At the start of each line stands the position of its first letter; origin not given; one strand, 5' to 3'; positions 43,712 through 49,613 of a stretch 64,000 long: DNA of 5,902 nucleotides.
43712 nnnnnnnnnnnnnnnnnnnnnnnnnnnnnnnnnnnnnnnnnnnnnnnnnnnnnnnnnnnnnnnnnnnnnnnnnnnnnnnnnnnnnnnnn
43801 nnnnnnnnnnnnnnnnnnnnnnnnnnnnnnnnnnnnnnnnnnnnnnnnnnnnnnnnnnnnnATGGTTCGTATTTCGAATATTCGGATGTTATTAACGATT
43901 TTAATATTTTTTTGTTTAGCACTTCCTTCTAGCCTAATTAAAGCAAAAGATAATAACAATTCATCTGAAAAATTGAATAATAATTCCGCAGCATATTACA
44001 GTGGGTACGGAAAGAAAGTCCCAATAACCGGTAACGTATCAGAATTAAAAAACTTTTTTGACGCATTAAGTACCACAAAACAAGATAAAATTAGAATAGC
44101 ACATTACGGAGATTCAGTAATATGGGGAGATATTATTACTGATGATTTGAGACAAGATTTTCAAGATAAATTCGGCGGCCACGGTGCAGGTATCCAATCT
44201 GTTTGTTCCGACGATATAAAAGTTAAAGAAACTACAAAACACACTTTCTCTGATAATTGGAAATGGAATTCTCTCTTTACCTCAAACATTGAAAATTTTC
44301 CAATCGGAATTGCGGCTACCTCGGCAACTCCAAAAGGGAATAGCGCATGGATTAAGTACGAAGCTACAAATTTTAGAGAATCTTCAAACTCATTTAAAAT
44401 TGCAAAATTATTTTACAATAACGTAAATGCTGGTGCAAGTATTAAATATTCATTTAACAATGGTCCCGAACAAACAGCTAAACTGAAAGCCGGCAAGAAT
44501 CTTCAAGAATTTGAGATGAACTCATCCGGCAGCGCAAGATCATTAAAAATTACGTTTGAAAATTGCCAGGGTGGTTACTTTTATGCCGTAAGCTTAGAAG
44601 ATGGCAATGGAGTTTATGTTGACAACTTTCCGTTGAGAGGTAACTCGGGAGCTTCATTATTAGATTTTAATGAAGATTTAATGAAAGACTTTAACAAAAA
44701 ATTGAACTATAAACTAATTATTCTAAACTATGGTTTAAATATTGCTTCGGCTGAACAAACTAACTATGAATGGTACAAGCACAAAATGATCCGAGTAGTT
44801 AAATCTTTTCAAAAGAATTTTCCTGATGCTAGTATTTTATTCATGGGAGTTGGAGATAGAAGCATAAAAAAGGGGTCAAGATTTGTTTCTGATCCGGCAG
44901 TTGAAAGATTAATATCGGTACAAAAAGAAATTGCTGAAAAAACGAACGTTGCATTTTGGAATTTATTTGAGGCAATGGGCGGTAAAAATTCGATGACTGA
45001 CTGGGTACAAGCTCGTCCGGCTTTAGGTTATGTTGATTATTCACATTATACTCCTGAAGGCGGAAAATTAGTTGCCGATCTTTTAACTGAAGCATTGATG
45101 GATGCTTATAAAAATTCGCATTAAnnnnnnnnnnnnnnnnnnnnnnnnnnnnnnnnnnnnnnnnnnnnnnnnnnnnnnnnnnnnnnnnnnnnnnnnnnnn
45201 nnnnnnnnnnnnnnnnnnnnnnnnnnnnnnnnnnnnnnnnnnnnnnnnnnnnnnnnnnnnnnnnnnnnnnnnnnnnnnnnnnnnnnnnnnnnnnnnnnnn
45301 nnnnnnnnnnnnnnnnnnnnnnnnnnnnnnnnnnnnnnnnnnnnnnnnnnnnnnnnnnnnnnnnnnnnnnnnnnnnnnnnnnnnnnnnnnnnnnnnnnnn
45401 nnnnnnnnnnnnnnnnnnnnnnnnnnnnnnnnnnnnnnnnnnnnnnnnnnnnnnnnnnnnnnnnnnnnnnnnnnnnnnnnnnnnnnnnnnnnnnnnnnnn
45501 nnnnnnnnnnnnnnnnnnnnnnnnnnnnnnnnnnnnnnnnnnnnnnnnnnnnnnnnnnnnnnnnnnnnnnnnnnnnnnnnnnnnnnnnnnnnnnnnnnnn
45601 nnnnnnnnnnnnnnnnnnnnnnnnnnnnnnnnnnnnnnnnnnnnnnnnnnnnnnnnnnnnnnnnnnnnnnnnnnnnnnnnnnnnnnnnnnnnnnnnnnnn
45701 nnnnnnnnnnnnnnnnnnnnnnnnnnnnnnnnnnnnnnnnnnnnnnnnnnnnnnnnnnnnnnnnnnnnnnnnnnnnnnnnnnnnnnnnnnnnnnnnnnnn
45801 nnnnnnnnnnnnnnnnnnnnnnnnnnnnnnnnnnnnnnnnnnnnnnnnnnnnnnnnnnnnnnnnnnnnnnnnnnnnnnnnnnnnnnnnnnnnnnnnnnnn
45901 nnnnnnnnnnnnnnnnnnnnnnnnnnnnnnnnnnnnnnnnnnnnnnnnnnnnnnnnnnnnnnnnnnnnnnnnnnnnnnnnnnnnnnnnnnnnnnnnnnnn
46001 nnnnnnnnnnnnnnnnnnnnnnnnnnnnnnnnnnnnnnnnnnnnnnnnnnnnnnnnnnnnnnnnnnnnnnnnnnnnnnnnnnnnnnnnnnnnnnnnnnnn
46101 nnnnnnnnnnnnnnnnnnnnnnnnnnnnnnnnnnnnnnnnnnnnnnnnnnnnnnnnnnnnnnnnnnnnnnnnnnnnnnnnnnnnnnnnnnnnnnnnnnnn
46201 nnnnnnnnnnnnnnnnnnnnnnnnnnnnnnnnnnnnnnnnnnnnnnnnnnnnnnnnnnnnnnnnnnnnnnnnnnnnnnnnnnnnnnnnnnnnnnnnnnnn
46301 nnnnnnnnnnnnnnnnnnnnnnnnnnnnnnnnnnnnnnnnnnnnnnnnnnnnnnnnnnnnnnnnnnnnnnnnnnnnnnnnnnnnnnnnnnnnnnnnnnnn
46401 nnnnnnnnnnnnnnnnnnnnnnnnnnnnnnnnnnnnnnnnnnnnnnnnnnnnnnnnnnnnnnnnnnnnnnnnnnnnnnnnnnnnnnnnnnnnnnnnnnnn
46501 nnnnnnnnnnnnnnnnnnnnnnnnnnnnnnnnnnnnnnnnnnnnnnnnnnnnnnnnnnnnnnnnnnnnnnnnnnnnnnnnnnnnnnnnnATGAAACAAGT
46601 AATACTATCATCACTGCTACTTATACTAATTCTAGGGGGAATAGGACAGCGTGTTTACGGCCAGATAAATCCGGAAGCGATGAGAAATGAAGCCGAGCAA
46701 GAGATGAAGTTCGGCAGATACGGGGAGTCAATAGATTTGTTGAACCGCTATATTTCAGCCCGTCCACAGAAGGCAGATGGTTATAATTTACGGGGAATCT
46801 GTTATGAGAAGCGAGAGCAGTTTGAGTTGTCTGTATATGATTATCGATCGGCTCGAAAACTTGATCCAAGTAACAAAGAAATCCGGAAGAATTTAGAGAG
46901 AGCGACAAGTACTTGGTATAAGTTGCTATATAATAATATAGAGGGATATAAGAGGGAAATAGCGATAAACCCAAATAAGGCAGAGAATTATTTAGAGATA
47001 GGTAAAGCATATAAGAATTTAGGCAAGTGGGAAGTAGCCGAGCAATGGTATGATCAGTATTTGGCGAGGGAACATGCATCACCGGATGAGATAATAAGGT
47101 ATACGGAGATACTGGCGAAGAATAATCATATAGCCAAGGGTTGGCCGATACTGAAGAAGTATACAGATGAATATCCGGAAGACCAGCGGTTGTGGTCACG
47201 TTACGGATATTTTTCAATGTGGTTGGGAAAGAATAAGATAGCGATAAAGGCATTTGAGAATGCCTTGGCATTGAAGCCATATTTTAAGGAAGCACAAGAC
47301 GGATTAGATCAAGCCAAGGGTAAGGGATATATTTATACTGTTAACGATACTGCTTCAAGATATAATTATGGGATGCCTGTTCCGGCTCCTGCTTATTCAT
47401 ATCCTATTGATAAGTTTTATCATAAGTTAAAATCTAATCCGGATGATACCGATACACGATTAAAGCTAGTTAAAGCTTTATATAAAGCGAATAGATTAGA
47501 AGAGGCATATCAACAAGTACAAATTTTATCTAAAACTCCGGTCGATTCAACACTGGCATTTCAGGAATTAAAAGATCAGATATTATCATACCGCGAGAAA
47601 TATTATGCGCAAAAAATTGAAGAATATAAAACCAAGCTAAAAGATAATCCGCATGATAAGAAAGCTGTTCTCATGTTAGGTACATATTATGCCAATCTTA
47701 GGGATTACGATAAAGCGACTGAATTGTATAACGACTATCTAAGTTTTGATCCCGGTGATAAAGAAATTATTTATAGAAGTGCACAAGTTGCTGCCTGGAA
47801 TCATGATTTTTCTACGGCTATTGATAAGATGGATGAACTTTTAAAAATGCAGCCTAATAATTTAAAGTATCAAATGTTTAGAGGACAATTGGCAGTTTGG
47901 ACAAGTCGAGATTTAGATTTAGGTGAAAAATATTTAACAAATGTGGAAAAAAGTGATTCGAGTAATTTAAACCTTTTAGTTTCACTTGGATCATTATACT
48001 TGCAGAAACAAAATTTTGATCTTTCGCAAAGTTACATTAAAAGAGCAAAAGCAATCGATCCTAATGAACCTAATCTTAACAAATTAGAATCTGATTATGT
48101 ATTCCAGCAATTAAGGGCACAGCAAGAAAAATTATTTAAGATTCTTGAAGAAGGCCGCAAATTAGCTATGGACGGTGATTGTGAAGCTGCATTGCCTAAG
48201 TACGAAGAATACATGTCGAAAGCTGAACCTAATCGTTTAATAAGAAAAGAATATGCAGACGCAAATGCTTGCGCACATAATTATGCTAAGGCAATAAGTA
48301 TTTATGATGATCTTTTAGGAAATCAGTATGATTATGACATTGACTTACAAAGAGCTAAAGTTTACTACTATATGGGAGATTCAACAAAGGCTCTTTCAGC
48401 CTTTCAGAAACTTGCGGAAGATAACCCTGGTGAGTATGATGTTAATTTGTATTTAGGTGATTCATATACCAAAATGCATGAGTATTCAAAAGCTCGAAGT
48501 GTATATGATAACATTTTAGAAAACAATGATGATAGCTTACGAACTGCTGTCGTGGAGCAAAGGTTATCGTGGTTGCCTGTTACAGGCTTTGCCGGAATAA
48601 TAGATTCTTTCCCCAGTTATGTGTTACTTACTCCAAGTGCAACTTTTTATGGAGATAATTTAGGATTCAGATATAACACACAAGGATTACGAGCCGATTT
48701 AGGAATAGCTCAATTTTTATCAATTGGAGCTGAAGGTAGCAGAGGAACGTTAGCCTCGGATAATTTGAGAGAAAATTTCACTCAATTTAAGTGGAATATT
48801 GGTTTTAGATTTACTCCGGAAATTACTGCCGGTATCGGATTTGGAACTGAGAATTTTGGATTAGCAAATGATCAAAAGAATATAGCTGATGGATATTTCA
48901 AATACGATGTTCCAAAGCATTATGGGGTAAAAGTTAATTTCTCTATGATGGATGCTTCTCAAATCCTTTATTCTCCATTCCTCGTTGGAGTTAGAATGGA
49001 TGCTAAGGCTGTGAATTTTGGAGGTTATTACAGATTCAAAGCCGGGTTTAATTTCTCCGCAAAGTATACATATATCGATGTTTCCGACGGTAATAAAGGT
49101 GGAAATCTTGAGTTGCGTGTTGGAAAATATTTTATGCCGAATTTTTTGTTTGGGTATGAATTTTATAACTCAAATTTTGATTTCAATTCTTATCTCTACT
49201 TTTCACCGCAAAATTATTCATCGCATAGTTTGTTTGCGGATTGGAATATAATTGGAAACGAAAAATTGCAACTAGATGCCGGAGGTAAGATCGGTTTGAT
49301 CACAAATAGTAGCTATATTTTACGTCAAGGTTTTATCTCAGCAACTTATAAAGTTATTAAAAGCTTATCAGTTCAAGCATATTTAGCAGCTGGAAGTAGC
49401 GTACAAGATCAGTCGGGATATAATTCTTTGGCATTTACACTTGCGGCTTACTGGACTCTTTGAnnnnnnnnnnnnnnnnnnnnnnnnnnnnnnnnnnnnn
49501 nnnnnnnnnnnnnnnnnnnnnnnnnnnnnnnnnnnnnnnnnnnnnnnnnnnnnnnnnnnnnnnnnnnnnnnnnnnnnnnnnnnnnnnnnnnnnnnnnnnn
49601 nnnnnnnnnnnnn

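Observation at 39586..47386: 2,066-bp near-identical direct repeat that starts at a start codon and ends in frame inside two diverged genes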

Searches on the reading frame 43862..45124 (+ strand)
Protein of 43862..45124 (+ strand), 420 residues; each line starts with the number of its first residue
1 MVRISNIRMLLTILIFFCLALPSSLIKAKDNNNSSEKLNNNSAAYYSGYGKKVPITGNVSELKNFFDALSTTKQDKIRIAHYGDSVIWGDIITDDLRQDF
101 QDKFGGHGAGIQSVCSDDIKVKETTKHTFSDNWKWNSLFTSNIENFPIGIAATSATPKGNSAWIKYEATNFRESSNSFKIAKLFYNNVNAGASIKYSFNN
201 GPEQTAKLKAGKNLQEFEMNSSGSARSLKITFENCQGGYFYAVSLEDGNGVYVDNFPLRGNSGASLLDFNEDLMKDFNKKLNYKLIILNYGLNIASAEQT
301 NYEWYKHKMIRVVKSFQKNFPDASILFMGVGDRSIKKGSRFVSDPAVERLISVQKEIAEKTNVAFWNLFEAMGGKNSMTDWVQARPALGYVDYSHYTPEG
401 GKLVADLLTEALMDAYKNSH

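Call 6: search_protein_families(library=pfam, proteins=[window:43862-45124:+], max_evalue=0.01)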
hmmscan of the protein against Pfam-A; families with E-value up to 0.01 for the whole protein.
window:43862-45124:+ (420 aa): 1 family
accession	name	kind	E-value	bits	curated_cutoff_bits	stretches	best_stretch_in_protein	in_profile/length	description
PF13472.12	Lipase_GDSL_2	-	3.3e-07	31.4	32.9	1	241-377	22-158/178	GDSL-like Lipase/Acylhydrolase family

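Call 26: find_encoding_contigs(protein=window:43862-45124:+, flank=10000, max_places=10)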
Protein window:43862-45124:+ (420 aa): 4 contigs read that carry it; 4 places shown.
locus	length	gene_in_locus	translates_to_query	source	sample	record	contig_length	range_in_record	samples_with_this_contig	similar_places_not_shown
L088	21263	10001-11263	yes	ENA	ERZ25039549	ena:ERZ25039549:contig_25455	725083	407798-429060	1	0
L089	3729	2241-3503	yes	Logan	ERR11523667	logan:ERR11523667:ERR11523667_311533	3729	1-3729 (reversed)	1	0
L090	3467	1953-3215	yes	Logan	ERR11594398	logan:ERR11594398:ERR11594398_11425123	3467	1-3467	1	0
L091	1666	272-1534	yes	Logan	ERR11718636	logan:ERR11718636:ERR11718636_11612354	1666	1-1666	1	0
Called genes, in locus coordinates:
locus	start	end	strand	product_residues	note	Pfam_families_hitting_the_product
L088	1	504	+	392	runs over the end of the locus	PF08239:SH3_3 (weak), PF18348:SH3_16, PF00877:NLPC_P60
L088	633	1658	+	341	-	PF02746:MR_MLE_N, PF13378:MR_MLE_C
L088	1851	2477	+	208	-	PF04116:FA_hydroxylase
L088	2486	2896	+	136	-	PF00072:Response_reg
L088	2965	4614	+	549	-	PF02927:CelD_N, PF00759:Glyco_hydro_9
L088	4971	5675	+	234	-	PF06745:ATPase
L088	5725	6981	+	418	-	PF06745:ATPase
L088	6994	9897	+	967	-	PF07719:TPR_2 (faint), PF13371:TPR_9 (faint), PF13424:TPR_12 (faint), PF13428:TPR_14 (faint), PF14559:TPR_19 (faint), PF14561:TPR_20 (faint), PF00515:TPR_1 (faint), PF12895:ANAPC3 (faint), +6 more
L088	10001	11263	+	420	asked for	PF13472:Lipase_GDSL_2 (weak)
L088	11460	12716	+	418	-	PF06745:ATPase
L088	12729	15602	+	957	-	PF07719:TPR_2 (faint), PF13174:TPR_6 (faint), PF13371:TPR_9 (faint), PF13424:TPR_12 (faint), PF13428:TPR_14 (faint), PF14561:TPR_20 (faint), PF00515:TPR_1 (faint), PF14559:TPR_19 (weak), +7 more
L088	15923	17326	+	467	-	PF13506:Glyco_transf_21, PF00535:Glycos_transf_2, PF10111:Glyco_tranf_2_2, PF13641:Glyco_tranf_2_3, PF01644:Chitin_synth_1 (faint), PF03142:Chitin_synth_2 (weak), PF13632:Glyco_trans_2_3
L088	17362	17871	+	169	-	-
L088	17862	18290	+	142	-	-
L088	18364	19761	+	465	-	PF01522:Polysacc_deac_1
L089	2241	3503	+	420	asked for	PF13472:Lipase_GDSL_2 (weak)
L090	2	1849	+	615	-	?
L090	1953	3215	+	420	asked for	PF13472:Lipase_GDSL_2 (weak)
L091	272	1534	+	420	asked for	PF13472:Lipase_GDSL_2 (weak)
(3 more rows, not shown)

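Call 68: search_protein_families(library=ncbifam, proteins=[window:43862-45124:+], max_evalue=0.001)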
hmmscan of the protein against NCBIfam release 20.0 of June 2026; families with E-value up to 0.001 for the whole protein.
window:43862-45124:+ (420 aa): 0 families

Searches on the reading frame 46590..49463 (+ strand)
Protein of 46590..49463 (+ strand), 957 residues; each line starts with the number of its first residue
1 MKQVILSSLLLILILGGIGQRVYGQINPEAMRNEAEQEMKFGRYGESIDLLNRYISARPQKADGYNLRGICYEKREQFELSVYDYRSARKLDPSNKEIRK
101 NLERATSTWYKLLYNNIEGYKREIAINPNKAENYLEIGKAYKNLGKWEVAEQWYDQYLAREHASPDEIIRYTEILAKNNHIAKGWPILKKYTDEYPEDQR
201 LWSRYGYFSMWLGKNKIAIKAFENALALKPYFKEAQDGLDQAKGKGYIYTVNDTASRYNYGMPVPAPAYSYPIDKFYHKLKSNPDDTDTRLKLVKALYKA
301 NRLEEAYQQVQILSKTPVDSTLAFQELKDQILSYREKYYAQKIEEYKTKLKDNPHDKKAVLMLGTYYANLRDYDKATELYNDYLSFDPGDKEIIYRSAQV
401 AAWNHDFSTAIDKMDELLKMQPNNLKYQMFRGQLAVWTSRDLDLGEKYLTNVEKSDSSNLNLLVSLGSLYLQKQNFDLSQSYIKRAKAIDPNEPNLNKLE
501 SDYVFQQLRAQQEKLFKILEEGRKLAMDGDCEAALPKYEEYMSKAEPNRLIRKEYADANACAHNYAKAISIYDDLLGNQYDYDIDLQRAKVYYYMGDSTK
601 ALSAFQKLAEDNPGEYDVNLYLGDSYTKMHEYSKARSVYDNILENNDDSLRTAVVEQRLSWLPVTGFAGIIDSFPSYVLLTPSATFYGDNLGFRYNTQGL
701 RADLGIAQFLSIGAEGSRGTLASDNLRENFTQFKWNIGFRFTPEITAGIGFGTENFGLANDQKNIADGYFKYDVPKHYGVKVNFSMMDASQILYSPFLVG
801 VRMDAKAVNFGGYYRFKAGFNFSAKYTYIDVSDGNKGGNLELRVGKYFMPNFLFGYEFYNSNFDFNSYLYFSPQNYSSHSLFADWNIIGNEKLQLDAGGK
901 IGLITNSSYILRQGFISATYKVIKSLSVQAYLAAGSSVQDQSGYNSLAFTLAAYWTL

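Call 6: search_protein_families(library=pfam, proteins=[window:46590-49463:+], max_evalue=0.01)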
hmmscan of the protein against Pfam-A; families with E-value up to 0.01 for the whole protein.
window:46590-49463:+ (957 aa): 21 families
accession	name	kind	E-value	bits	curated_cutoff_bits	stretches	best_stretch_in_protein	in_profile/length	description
PF13432.12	TPR_16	-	4.3e-30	104.2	32.7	2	586-647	1-62/65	Tetratricopeptide repeat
PF14559.12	TPR_19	-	1.2e-29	102.8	25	3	595-648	4-57/68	Tetratricopeptide repeat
PF13428.12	TPR_14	-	2e-27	93.3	23.5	1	359-399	3-43/44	Tetratricopeptide repeat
PF07719.23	TPR_2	-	8.5e-25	85.2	27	1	62-95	1-34/34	Tetratricopeptide repeat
PF00515.34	TPR_1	-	7.8e-17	60.7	27.8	1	62-95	1-34/34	Tetratricopeptide repeat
PF23914.1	TPR_CcmH_CycH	-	3.4e-14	53.4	42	3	400-488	59-149/158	Cytochrome c-type biogenesis protein H TPR domain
PF13181.12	TPR_8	-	7.1e-13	48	25.7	0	462-492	3-33/34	Tetratricopeptide repeat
PF13371.12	TPR_9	-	7.8e-12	45.5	35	0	122-165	20-63/73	Tetratricopeptide repeat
PF13424.12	TPR_12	-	2.3e-11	44.2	30.1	0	127-159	41-73/77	Tetratricopeptide repeat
PF13176.12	TPR_7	-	1.7e-10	40.6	27.9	0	136-160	4-30/36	Tetratricopeptide repeat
PF13431.12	TPR_17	-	3.4e-09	36.7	24.4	0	120-150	2-32/34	Tetratricopeptide repeat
PF14561.12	TPR_20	-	1.2e-08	35.6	25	0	273-309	8-44/90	Tetratricopeptide repeat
PF13174.12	TPR_6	-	1.1e-07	32.4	26.3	1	586-613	4-31/33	Tetratricopeptide repeat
PF13414.12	TPR_11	-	1.9e-05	24.7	26.8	0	117-145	14-42/42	TPR repeat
PF12895.13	ANAPC3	-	8.5e-05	23.2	27.2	1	563-641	3-81/82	Anaphase-promoting complex, cyclosome, subunit 3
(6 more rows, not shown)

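Call 67: search_solved_structures(query=window:46590-49463:+, max_evalue=0.01)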
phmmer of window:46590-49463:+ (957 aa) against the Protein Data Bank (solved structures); distinct sequences matched with E-value up to 0.01: 47.
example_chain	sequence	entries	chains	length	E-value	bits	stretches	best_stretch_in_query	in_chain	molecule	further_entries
9qhb_A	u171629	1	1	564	2.7e-15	58.6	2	29-161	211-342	Engineered tetratricopeptide repeat protein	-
8bu0_A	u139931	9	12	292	1.8e-09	39.3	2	29-161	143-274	Consensus tetratricopeptide repeat protein | Crystal structure of an 8-repeat consensus TPR superhelix with Zinc. | Monomer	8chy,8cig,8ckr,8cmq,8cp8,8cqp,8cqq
9qhc_A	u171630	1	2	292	9.9e-09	36.9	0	590-647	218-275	Engineered tetratricopeptide repeat protein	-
7obi_A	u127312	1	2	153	1.6e-08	36.2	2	363-425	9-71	CTPR-rv4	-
1w3b_A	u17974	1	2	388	1.7e-08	36.1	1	52-239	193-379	UDP-N-ACETYLGLUCOSAMINE--PEPTIDE N-ACETYLGLUCOSAMINYLTRANSFERASE 110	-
6eou_A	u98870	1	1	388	6e-08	34.3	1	52-239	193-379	UDP-N-acetylglucosamine--peptide N-acetylglucosaminyltransferase 110 kDa subunit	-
9gzg_A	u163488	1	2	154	2.2e-07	32.5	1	31-161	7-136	Engineered CTPR protein with glutamic acids for conductivity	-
3kd7_A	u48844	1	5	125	2.2e-07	32.5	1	333-430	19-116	CTPR390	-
6vfi_B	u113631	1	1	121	2.2e-07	32.5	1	332-434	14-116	O43_dn18B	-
7yeh_B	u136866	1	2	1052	4.1e-07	31.6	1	52-239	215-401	UDP-N-acetylglucosamine--peptide N-acetylglucosaminyltransferase 110 kDa subunit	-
7yea_A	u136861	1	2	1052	4.1e-07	31.6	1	52-239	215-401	UDP-N-acetylglucosamine--peptide N-acetylglucosaminyltransferase 110 kDa subunit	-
7ntf_A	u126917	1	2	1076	4.4e-07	31.5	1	52-239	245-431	Isoform 1 of UDP-N-acetylglucosamine--peptide N-acetylglucosaminyltransferase 110 kDa subu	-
6v8e_A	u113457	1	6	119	4.9e-07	31.3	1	332-429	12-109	Designed protein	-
6vfh_A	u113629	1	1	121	7.7e-07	30.7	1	332-426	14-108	T33_dn10A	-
4r7s_A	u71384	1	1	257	8.2e-07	30.6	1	569-653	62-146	Tetratricopeptide repeat protein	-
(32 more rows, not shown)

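Call 68: search_protein_families(library=ncbifam, proteins=[window:46590-49463:+], max_evalue=0.001)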
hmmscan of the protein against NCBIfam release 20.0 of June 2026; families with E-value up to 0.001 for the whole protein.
window:46590-49463:+ (957 aa): 15 families
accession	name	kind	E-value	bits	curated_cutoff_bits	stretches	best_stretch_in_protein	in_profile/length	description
TIGR02917.1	PEP_TPR_lipo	equivalog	4.3e-30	104.3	312.2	3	280-425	662-804/899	XrtA/PEP-CTERM system TPR-repeat protein PrsT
NF040959.1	MamA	equivalog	3.2e-29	101.9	200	3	339-427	87-175/204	magnetosome protein MamA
TIGR02521.1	type_IV_pilW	equivalog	3.9e-13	49.5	154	0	124-242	58-178/234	type IV pilus biogenesis/stability protein PilW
TIGR03939.1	PGA_TPR_OMP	equivalog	4.8e-13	48.2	366.65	2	395-504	399-507/800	poly-beta-1,6 N-acetyl-D-glucosamine export porin PgaA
TIGR00540.1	TPR_hemY_coli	hypoth_equivalog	1.6e-09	37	142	0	325-402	294-370/385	heme biosynthesis-associated TPR protein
TIGR02552.1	LcrH_SycD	equivalog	2.4e-09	37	104.8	0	353-431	48-126/136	SycD/LcrH family type III secretion system chaperone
NF047371.1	FlcA_CTERM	equivalog_domain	1.5e-08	33.6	300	1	447-649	334-540/646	periplasmic flagellar collar protein FlcA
NF033920.0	C39_PA2778_fam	equivalog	2.1e-08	33.9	150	0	340-421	173-254/255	PA2778 family cysteine peptidase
NF052415.1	T3SS_chap_SctY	equivalog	3.1e-06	27.7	70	0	127-159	73-105/106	type III secretion apparatus assembly chaperone SctY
TIGR02795.1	tol_pal_ybgF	equivalog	5.3e-06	27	90.1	0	588-646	8-69/119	tol-pal system protein YbgF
NF007468.0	PRK10049.1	equivalog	1.8e-05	23.2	1043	0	127-236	97-205/817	poly-beta-1,6 N-acetyl-D-glucosamine export porin PgaA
NF047507.1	TPR_BatC_Lepto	exception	3.7e-05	23.3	175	0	32-104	62-138/214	TPR repeat-containing protein BatC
NF033758.1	gliding_GltE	equivalog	8.3e-05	21.7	225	0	319-489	82-251/411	adventurous gliding motility TPR repeat lipoprotein GltE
NF008755.0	PRK11788.1-3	equivalog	9e-05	22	430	0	598-647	52-101/388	lipopolysaccharide assembly protein LapB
NF053607.1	CHU_0125_OmpA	equivalog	0.00023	19.8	620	0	564-649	34-120/639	CHU_0125 family OmpA-like outer membrane integrity protein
